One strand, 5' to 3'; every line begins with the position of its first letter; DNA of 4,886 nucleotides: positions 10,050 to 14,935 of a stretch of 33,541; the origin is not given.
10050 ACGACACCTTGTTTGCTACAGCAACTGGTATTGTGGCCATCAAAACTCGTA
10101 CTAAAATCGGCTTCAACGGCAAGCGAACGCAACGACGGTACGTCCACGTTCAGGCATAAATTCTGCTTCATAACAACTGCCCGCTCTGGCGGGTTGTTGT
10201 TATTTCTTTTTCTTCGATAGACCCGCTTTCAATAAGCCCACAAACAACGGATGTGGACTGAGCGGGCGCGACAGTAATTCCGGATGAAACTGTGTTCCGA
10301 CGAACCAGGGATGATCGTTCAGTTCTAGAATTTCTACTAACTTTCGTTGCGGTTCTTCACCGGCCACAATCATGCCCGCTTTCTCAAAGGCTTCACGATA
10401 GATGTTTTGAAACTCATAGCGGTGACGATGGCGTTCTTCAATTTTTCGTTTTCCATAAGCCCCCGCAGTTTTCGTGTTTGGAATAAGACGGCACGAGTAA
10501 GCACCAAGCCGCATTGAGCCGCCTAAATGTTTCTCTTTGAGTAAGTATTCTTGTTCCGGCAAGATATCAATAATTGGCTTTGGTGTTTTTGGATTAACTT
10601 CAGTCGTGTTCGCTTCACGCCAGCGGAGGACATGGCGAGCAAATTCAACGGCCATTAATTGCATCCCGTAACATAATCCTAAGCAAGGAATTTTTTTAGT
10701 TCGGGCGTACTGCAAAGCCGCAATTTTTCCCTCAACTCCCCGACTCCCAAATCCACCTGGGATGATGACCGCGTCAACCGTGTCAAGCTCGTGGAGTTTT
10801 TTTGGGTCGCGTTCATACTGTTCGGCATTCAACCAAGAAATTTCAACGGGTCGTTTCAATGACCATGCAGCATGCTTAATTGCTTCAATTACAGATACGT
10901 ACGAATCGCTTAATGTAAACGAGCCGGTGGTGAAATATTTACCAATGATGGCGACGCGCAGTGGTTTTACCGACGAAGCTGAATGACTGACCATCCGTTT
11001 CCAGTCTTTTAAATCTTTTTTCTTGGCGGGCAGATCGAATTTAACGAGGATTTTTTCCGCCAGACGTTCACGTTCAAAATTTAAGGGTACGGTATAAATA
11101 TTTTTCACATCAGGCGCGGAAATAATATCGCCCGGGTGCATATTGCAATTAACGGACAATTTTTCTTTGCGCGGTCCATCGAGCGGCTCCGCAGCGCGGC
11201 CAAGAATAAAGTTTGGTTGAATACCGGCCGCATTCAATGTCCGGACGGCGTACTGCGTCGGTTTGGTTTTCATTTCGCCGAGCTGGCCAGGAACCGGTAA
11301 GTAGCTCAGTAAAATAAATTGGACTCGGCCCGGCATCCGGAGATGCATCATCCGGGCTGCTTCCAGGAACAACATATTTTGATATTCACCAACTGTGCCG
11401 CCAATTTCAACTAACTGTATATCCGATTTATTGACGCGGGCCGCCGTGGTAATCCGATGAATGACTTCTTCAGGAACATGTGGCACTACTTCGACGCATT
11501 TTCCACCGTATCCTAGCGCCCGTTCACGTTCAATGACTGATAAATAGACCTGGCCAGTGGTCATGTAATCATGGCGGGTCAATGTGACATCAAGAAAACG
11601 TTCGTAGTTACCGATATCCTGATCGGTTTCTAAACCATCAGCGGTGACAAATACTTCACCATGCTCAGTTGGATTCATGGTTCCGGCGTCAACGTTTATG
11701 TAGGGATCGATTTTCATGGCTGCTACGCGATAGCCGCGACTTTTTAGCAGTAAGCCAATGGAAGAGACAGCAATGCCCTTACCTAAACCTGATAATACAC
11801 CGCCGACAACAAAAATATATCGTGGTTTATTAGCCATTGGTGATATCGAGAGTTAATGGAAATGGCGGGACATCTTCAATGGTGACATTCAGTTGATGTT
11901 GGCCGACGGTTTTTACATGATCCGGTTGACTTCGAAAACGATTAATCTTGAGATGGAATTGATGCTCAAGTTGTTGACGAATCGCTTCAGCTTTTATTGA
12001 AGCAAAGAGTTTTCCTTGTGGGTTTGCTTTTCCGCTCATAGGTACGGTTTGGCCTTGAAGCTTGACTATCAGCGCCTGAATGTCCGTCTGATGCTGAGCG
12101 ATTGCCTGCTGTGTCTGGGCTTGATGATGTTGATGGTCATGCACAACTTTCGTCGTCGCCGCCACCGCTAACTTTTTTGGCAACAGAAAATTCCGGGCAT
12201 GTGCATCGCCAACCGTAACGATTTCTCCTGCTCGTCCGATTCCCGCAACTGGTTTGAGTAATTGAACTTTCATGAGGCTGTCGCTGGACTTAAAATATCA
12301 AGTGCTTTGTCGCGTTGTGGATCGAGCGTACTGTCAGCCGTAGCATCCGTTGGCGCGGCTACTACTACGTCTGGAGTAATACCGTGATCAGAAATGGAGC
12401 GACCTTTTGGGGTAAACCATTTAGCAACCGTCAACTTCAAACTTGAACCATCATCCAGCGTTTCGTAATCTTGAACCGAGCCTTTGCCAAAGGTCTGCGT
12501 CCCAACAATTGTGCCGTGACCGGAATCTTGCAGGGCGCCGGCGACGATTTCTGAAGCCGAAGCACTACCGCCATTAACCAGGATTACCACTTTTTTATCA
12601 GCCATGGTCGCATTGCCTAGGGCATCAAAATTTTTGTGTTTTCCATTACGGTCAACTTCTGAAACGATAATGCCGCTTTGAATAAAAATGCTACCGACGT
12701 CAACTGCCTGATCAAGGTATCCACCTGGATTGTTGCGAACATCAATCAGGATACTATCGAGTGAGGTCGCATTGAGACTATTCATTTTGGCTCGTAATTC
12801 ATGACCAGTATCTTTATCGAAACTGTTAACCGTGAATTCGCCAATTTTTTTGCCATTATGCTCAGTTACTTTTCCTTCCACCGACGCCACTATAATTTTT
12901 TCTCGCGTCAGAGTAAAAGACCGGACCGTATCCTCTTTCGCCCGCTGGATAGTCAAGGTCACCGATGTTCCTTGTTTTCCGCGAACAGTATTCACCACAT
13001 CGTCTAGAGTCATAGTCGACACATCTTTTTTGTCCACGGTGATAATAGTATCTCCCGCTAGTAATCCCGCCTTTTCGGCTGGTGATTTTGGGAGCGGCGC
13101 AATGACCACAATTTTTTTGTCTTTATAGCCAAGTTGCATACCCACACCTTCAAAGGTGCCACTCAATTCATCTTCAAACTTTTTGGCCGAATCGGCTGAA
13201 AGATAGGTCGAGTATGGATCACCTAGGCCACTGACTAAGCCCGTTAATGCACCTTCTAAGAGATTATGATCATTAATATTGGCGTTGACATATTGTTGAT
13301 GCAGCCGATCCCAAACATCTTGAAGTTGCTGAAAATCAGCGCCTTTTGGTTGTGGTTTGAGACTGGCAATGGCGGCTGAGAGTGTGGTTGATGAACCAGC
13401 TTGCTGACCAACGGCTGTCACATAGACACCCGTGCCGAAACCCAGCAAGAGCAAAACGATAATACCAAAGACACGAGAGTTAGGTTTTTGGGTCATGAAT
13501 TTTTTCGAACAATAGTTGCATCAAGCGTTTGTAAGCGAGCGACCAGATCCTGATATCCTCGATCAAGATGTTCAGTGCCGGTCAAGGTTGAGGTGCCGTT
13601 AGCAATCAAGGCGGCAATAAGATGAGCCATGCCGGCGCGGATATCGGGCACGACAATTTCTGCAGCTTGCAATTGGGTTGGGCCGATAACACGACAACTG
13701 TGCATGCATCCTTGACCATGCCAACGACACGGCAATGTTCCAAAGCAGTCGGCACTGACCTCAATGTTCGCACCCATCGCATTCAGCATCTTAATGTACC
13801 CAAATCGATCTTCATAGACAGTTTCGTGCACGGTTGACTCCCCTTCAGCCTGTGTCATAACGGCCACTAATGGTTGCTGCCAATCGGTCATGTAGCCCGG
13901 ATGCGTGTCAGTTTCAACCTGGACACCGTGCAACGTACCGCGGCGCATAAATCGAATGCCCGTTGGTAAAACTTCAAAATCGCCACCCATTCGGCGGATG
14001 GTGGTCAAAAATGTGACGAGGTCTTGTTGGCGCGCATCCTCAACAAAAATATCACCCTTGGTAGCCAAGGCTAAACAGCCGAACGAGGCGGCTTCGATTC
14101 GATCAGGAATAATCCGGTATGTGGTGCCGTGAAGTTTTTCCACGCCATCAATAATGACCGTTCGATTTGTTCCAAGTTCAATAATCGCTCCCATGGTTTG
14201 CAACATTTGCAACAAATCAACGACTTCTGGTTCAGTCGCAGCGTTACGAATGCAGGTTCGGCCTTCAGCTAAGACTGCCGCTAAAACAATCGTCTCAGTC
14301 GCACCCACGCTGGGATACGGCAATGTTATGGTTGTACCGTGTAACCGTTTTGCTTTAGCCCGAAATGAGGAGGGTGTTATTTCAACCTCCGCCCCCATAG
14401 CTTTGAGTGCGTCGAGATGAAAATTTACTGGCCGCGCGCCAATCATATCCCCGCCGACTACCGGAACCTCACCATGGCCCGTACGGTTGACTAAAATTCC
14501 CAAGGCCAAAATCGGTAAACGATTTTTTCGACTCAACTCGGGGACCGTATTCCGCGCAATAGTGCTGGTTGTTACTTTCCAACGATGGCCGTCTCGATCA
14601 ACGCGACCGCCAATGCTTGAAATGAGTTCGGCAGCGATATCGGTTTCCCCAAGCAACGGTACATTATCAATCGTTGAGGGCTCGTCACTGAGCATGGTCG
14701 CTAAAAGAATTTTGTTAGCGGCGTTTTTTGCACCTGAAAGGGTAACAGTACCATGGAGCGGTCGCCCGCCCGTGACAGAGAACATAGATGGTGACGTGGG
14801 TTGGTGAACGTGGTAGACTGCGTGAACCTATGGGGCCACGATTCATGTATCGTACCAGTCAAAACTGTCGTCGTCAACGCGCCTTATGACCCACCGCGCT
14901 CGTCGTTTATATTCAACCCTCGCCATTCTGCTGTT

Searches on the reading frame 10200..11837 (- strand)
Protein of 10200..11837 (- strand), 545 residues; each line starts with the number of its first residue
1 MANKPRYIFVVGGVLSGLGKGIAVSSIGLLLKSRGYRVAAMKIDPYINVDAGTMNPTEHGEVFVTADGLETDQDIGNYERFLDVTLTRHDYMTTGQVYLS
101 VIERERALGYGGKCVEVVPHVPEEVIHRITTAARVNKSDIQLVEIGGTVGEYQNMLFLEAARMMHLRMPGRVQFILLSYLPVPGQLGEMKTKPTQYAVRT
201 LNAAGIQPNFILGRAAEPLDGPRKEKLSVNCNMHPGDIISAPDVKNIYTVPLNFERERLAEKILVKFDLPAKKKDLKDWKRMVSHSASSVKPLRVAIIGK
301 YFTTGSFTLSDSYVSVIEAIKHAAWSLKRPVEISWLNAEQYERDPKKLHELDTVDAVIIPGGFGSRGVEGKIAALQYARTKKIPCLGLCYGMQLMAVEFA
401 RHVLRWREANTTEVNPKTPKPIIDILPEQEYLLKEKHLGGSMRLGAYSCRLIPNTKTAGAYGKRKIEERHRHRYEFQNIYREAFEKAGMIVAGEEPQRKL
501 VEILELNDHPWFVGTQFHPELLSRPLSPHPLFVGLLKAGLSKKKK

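Call 106: find_homologous_proteins(query=window:10200-11837:-, max_evalue=1e-100)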
Query window:10200-11837:- (545 aa): 8000 proteins with E <= 1e-100 among 8000 candidates; the best 120 are listed.
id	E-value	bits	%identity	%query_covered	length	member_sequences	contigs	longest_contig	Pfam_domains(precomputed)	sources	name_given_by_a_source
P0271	0.0e+0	1246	100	100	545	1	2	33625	PF07722.20,PF06418.21,PF00117.35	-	-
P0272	0.0e+0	1041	83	100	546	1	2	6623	PF07722.20,PF06418.21,PF00117.35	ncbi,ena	-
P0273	0.0e+0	1040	82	100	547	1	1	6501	PF07722.20,PF06418.21,PF00117.35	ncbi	-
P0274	0.0e+0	1035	81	100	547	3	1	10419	PF07722.20,PF06418.21,PF00117.35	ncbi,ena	-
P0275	0.0e+0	1033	82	99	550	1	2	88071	PF07722.20,PF06418.21,PF00117.35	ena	-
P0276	0.0e+0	1030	82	100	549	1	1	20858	PF07722.20,PF06418.21,PF00117.35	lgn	-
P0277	0.0e+0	1027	82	99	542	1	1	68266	PF07722.20,PF06418.21,PF00117.35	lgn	-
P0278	0.0e+0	1025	81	100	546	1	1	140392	PF07722.20,PF06418.21,PF00117.35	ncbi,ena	-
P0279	0.0e+0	1016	79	99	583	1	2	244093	PF07722.20,PF06418.21,PF00117.35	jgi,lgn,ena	-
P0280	0.0e+0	1015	81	100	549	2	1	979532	PF07722.20,PF06418.21,PF00117.35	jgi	-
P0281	0.0e+0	1009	80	99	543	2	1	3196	PF07722.20,PF06418.21,PF00117.35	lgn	-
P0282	2.1e-298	1009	80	99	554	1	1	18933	PF07722.20,PF06418.21,PF00117.35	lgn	-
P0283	4.8e-296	1001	79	100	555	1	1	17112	PF07722.20,PF06418.21,PF00117.35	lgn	-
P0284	6.7e-295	997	79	100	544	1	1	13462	PF06418.21,PF00117.35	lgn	-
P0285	2.7e-291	985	79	100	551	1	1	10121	PF07722.20,PF06418.21,PF00117.35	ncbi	-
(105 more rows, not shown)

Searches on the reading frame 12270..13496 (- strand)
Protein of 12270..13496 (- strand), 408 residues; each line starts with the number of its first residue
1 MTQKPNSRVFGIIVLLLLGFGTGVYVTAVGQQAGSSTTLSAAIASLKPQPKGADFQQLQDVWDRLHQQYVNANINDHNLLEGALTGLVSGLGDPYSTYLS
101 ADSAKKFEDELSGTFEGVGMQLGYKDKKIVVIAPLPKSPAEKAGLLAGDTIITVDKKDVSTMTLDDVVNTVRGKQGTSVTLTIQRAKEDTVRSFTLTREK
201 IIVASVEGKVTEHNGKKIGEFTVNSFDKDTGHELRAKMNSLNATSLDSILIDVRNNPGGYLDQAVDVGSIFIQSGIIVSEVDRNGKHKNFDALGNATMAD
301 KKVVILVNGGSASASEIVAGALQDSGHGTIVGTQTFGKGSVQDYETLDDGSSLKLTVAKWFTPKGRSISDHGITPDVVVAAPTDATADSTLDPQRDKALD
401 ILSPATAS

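Call 44: search_protein_families(library=pfam, proteins=[window:12270-13496:-], max_evalue=0.001)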
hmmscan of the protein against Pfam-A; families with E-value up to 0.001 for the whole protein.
window:12270-13496:- (408 aa): 6 families
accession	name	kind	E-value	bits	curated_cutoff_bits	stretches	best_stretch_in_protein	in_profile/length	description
PF03572.23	Peptidase_S41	-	8.9e-51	172.2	24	1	217-379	1-165/165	Peptidase family S41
PF17820.7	PDZ_6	-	2.4e-13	50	27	1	131-185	2-54/54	PDZ domain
PF00595.29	PDZ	-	6e-13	49.4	23.2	1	116-184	12-81/81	PDZ domain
PF22694.1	CtpB_N-like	-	3.3e-10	40.7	27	1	47-102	32-84/85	Activating protease CtpB N-terminal domain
PF13180.12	PDZ_2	-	7.4e-10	39.4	27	1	119-189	4-73/80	PDZ domain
PF14685.13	PDZ_Tricorn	-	0.00066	20.1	25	0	137-192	30-84/88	Tricorn protease PDZ domain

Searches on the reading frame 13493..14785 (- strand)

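Call 44: search_protein_families(library=pfam, proteins=[window:13493-14785:-], max_evalue=0.001)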
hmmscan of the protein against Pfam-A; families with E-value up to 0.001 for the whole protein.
window:13493-14785:- (430 aa): 1 family
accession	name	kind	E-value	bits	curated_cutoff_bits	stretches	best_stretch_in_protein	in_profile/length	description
PF00275.25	EPSP_synthase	-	6.5e-74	249.6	22.8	1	4-417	1-416/417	EPSP synthase (3-phosphoshikimate 1-carboxyvinyltransferase)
